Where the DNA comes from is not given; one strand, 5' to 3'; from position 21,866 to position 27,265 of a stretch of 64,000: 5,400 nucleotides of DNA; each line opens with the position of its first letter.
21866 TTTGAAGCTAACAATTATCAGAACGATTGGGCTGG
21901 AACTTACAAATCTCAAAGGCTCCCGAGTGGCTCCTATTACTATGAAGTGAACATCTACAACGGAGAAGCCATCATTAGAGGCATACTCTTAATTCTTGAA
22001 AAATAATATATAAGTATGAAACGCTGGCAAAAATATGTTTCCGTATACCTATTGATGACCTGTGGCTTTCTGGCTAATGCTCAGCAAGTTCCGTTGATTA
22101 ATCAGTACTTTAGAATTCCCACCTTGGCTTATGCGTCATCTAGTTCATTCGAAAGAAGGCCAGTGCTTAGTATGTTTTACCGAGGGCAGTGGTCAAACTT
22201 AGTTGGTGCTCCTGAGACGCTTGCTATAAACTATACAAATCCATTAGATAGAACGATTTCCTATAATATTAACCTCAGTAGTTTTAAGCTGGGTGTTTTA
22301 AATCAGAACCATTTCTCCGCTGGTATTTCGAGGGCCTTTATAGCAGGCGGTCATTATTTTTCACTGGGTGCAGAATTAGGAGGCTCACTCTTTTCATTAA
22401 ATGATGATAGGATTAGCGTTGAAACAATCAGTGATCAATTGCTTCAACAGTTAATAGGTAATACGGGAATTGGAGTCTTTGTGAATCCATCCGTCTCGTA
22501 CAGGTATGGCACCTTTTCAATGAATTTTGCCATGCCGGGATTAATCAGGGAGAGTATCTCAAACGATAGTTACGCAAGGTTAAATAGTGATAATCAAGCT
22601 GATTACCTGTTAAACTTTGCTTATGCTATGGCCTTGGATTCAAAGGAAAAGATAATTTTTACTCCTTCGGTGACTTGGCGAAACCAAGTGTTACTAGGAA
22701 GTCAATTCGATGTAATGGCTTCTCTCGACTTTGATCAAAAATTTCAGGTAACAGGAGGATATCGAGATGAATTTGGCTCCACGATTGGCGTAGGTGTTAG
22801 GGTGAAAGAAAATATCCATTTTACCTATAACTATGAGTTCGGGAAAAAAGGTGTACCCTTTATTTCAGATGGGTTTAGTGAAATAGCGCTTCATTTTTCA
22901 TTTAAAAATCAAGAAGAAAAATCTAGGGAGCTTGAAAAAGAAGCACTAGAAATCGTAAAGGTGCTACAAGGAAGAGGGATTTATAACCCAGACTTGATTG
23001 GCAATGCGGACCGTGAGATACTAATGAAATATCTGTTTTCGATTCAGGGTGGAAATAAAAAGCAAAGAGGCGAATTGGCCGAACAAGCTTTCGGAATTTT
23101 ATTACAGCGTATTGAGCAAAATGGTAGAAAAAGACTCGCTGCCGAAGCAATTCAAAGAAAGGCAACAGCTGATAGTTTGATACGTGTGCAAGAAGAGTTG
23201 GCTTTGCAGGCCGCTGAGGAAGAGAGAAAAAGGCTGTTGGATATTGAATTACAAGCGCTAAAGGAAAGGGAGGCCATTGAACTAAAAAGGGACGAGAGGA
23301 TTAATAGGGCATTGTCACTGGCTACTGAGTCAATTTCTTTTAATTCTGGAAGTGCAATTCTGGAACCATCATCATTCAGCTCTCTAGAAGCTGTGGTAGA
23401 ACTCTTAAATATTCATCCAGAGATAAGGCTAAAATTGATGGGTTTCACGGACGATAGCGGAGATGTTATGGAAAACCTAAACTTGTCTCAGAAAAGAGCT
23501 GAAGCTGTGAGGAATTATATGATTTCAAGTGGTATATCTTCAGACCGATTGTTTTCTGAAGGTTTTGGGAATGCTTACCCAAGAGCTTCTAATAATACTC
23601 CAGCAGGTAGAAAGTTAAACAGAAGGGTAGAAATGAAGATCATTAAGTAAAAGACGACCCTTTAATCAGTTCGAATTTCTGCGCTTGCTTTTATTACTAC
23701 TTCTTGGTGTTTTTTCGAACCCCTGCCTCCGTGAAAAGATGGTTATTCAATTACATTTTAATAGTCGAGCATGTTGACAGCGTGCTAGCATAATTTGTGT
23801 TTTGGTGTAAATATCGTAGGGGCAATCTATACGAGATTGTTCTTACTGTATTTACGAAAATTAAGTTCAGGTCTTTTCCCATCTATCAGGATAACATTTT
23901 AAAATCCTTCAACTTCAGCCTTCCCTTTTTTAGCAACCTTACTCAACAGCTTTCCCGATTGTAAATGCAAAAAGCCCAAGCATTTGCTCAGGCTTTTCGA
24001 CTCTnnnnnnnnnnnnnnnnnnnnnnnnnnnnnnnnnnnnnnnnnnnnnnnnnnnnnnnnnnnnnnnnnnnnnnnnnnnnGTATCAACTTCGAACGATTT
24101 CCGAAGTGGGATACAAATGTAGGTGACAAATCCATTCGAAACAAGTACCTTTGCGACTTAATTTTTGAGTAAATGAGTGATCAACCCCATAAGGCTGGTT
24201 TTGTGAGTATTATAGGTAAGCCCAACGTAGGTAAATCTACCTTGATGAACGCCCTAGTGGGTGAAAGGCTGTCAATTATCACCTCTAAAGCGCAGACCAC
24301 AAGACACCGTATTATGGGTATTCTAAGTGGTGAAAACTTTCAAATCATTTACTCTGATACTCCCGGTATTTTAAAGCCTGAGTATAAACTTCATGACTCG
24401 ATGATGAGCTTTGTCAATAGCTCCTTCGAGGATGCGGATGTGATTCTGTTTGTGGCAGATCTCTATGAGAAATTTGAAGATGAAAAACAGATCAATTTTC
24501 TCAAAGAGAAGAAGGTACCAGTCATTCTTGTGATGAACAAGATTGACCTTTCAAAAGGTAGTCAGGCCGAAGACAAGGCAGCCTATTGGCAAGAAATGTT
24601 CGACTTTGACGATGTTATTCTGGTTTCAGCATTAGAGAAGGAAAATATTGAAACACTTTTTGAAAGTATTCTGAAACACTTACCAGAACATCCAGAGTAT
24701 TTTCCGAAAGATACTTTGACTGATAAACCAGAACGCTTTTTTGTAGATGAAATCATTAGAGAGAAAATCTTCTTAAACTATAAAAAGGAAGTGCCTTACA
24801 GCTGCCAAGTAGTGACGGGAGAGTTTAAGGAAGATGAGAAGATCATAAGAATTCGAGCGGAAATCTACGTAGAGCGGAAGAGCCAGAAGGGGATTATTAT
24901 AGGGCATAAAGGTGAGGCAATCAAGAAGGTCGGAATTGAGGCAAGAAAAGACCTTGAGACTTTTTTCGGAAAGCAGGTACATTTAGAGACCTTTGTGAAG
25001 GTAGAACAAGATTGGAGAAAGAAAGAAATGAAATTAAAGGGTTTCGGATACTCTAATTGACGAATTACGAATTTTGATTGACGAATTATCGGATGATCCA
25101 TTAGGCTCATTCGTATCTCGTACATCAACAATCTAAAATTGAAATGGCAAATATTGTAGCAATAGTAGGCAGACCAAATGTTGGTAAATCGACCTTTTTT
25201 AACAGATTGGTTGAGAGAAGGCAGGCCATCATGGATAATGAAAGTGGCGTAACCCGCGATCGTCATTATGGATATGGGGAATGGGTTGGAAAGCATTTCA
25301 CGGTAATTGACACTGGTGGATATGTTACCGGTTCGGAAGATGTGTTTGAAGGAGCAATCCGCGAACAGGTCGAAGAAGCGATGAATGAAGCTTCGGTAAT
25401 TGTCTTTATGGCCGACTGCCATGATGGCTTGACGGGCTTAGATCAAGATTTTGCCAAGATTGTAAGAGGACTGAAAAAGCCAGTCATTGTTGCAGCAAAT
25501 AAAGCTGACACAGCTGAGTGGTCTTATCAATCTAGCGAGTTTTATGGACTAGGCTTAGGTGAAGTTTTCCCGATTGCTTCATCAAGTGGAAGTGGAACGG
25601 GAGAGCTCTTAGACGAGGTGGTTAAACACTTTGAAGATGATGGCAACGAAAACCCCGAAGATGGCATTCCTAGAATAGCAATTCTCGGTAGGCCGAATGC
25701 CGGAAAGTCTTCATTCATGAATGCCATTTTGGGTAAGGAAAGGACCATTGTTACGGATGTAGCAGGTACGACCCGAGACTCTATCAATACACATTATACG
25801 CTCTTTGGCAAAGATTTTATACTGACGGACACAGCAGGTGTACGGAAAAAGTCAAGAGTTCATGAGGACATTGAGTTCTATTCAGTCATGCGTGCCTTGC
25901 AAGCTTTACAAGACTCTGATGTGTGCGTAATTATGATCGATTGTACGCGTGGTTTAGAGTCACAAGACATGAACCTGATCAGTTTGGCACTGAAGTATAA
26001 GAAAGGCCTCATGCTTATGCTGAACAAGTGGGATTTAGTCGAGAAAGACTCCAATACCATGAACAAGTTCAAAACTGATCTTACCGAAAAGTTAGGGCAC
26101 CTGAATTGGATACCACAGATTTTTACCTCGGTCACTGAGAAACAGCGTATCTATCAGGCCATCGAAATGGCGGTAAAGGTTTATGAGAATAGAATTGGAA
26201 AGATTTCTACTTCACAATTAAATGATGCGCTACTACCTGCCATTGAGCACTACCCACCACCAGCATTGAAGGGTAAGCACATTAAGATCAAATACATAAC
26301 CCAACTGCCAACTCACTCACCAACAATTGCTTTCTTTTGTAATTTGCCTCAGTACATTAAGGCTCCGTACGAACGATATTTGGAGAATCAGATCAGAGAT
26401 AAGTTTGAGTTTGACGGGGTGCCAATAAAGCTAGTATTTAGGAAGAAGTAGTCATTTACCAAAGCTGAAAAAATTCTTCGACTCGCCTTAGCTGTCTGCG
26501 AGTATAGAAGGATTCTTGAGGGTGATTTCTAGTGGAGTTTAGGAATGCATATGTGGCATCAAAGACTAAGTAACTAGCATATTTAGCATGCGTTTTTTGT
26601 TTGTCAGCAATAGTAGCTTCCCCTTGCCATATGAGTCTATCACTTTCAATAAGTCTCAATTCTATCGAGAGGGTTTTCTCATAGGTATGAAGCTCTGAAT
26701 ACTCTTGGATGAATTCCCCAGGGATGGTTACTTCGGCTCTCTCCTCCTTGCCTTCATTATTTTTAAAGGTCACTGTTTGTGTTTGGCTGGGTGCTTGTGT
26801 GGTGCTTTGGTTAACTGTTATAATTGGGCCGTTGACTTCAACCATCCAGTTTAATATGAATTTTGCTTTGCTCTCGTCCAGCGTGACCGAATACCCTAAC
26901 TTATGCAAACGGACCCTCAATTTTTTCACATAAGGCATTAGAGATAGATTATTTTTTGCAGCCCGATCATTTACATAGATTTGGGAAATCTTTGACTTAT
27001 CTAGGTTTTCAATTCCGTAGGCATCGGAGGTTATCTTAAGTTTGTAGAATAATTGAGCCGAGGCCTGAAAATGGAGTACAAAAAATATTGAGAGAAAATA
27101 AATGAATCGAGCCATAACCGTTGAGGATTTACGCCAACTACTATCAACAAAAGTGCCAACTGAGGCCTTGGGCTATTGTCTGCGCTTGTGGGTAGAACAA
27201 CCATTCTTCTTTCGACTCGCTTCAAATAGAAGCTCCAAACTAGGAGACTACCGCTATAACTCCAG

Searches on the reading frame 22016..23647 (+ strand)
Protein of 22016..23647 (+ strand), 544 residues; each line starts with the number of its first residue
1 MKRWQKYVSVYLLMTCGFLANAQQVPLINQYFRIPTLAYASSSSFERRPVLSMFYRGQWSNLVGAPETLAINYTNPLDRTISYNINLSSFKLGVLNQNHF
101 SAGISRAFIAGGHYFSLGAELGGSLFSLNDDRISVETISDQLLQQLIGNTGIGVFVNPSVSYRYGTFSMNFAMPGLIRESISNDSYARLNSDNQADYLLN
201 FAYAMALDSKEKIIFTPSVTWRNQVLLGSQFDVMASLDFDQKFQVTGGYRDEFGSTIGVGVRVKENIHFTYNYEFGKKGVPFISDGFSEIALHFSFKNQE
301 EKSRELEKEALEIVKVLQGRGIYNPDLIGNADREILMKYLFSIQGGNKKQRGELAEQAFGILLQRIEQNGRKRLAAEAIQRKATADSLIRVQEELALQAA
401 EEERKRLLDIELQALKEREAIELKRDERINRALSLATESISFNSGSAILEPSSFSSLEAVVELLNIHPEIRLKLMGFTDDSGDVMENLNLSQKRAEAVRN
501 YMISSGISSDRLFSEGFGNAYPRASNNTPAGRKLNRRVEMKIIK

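Call 18: search_protein_families(library=pfam, proteins=[window:22016-23647:+], max_evalue=0.001)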
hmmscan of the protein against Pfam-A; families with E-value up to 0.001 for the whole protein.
window:22016-23647:+ (544 aa): 3 families
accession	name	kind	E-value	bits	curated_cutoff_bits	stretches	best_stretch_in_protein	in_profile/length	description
PF11751.14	PorP_SprF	-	1.7e-31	110.2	22.3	1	21-294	2-273/273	Type IX secretion system membrane protein PorP/SprF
PF00691.25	OmpA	-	1.6e-20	73.7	27.2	1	442-536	2-98/98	OmpA family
PF05359.17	DUF748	-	7.9e-05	21.3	50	0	438-483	879-924/1037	Domain of Unknown Function (DUF748)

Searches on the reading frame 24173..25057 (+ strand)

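Call 18: search_protein_families(library=pfam, proteins=[window:24173-25057:+], max_evalue=0.001)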
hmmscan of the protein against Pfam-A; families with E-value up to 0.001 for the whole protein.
window:24173-25057:+ (295 aa): 11 families
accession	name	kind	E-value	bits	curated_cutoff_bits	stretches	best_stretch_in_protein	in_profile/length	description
PF01926.29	MMR_HSR1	-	1.6e-25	89.8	21.9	1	11-123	2-113/113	50S ribosome-binding GTPase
PF07650.23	KH_2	-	2.4e-20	72.6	22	1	206-282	1-78/78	KH domain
PF02421.24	FeoB_N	-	3.3e-12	46.7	27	1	11-165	3-155/156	Ferrous iron transport protein B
PF00009.33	GTP_EFTU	-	6.5e-11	42.6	26.5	1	34-171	53-187/188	Elongation factor Tu GTP binding domain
PF10662.15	PduV-EutP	-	7.2e-10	39.3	21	1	13-166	6-141/143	Ethanolamine utilisation - propanediol utilisation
PF03193.22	RsgA_GTPase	-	1.1e-08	35.5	30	0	10-70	108-172/174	RsgA GTPase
PF00350.29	Dynamin_N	-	2.8e-07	31.2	27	0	11-44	1-33/168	Dynamin family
PF00071.28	Ras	-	1.8e-06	28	21.6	1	13-170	4-160/162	Ras family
PF16897.10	MMR_HSR1_Xtn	-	4.2e-05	23.9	35.2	1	99-170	38-104/106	C-terminal region of MMR_HSR1 domain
PF04548.22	AIG1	-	9.1e-05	22.3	27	1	13-109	5-106/212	AIG1 family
PF08477.19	Roc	-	0.00052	20.7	27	0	11-125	2-119/119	Ras of Complex, Roc, domain of DAPkinase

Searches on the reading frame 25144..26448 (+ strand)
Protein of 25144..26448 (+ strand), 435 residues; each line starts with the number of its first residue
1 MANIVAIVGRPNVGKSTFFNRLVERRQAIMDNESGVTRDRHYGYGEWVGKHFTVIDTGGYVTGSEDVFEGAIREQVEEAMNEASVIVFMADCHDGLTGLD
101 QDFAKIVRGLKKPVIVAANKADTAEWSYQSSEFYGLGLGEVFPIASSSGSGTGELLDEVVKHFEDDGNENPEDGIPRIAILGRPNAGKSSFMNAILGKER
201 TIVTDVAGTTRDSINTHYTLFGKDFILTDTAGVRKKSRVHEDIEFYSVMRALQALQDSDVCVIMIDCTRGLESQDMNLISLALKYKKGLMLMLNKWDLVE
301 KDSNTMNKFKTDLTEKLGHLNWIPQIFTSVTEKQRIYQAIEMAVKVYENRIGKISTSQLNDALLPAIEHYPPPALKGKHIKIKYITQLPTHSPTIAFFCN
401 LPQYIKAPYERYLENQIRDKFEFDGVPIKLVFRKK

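Call 18: search_protein_families(library=pfam, proteins=[window:25144-26448:+], max_evalue=0.001)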
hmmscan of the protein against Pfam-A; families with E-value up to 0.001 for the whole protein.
window:25144-26448:+ (435 aa): 15 families
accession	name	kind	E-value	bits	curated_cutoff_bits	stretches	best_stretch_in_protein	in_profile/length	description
PF01926.29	MMR_HSR1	-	3.6e-52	175.7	21.9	2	5-120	2-113/113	50S ribosome-binding GTPase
PF14714.11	KH_dom-like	-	6.9e-32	110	27.3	1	353-433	1-81/81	KH-domain-like of EngA bacterial GTPase enzymes, C-terminal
PF02421.24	FeoB_N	-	2.4e-24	86.1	27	2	177-318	2-135/156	Ferrous iron transport protein B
PF00009.33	GTP_EFTU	-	2.4e-20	73.4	26.5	2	253-346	88-185/188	Elongation factor Tu GTP binding domain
PF00350.29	Dynamin_N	-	1.4e-11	45.1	27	0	178-211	1-33/168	Dynamin family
PF04548.22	AIG1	-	1.3e-08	34.9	27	0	6-66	4-65/212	AIG1 family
PF03193.22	RsgA_GTPase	-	7.1e-07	29.7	30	0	179-235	110-170/174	RsgA GTPase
PF19993.5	DO-GTPase2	-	5.9e-06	26.6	27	0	178-194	3-19/226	Double-GTPase 2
PF13479.12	AAA_24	-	8.6e-06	26.2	27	0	3-37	3-35/195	AAA domain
PF00005.33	ABC_tran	-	1.4e-05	26.2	25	0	177-206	13-42/137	ABC transporter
PF02492.25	cobW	-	0.00015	21.8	20.7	0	249-315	106-171/180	CobW/HypB/UreG, nucleotide-binding domain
PF08477.19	Roc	-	0.0002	22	27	0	5-28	2-25/119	Ras of Complex, Roc, domain of DAPkinase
PF19263.5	DUF5906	-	0.00045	21.3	27.6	0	8-57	2-54/114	Family of unknown function (DUF5906)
PF01580.24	FtsK_SpoIIIE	-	0.0008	19.4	24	0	171-196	39-60/221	FtsK/SpoIIIE family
PF13238.12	AAA_18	-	0.00092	20.1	29.4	0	5-49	1-44/128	AAA domain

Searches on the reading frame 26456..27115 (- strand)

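Call 18: search_protein_families(library=pfam, proteins=[window:26456-27115:-], max_evalue=0.001)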
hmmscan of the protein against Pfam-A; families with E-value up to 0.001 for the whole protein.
window:26456-27115:- (219 aa): 1 family
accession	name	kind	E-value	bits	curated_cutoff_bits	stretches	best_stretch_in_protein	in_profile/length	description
PF13590.11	DUF4136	-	0.0001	23.2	32.8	1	48-174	24-133/152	Domain of unknown function (DUF4136)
